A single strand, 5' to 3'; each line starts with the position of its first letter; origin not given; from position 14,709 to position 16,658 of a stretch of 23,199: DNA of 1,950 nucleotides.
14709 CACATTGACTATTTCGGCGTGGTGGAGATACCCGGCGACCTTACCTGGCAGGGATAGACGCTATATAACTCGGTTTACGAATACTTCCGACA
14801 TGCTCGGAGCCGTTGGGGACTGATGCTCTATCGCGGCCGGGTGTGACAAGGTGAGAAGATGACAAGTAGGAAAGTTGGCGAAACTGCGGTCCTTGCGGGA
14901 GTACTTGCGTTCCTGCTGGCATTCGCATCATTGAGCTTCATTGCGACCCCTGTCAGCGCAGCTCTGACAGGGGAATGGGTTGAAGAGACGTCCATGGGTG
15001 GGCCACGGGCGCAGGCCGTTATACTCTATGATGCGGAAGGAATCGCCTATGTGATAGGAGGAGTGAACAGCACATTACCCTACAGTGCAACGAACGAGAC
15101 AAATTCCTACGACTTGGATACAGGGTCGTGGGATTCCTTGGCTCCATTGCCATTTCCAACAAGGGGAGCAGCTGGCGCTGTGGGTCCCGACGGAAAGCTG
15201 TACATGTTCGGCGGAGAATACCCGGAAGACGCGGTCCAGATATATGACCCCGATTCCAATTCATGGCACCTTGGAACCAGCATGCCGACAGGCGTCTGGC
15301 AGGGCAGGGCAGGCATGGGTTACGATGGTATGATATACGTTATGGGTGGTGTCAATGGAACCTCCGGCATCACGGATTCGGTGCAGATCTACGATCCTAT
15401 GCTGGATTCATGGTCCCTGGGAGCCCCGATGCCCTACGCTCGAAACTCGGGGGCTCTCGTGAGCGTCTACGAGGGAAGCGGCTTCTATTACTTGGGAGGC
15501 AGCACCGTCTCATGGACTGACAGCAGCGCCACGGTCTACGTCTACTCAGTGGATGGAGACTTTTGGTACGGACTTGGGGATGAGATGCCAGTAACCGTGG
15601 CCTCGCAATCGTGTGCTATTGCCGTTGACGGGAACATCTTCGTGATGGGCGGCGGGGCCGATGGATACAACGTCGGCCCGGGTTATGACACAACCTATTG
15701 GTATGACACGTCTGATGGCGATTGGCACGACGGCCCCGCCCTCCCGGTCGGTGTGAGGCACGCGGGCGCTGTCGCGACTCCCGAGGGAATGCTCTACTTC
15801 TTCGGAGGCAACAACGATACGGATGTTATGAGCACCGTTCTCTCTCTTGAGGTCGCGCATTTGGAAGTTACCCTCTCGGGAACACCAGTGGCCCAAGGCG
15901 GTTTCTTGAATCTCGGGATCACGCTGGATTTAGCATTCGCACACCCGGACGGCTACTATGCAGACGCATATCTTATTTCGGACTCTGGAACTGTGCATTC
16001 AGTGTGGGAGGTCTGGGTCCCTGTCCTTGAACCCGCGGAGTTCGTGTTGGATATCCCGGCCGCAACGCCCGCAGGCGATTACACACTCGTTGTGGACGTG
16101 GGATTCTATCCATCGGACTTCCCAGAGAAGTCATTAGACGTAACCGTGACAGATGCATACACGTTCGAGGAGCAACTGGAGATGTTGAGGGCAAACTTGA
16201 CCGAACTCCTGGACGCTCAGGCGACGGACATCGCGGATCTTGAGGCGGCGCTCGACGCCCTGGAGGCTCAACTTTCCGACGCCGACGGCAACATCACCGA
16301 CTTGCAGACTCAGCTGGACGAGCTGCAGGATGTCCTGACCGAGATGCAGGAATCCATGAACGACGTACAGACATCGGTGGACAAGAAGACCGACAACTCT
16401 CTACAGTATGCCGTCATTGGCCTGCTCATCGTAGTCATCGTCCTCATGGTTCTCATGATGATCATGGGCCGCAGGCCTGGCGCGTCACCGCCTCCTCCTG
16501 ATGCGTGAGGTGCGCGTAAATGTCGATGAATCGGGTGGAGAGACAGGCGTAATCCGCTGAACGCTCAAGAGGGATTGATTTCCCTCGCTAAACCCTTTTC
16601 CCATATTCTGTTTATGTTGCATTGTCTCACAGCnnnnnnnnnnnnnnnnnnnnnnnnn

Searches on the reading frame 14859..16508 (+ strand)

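Call 39: search_protein_families(library=pfam, proteins=[window:14859-16508:+], max_evalue=0.001)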
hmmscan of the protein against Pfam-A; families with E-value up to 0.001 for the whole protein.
window:14859-16508:+ (549 aa): 10 families
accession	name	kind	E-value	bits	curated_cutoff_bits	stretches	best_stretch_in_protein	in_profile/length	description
PF13964.12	Kelch_6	-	1.8e-29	101.2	25.3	2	106-145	6-49/50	Kelch motif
PF01344.31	Kelch_1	-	2.6e-25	88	20.1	3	155-192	10-46/46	Kelch motif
PF24681.1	Kelch_KLHDC2_KLHL20_DRC7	-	1.3e-22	80.7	50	2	61-265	9-221/221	KLHDC2/KLHL20/DRC7 Kelch-repeats domain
PF25210.1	Kelch_FKB95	-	5.8e-18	65.9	70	1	105-188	38-123/268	FKB95, Kelch-repeats domain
PF24981.1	Beta-prop_ATRN-LZTR1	-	2.1e-15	57.2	50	1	64-320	2-282/289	Attractin/LZTR1 beta-propeller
PF07646.21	Kelch_2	-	7.9e-15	54.4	21.3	1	102-143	2-48/48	Kelch motif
PF24996.1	NANM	-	8.6e-15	54.9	45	1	79-166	29-126/350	N-acetylneuraminate epimerase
PF13418.12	Kelch_4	-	4.2e-11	43.1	21.6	0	108-144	10-49/49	Galactose oxidase, central domain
PF06428.16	Sec2p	-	0.00029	21.2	28.5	1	457-502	44-89/92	GDP/GTP exchange factor Sec2p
PF04513.17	Baculo_PEP_C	-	0.00057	20.4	38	1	437-508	44-116/140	Baculovirus polyhedron envelope protein, PEP, C terminus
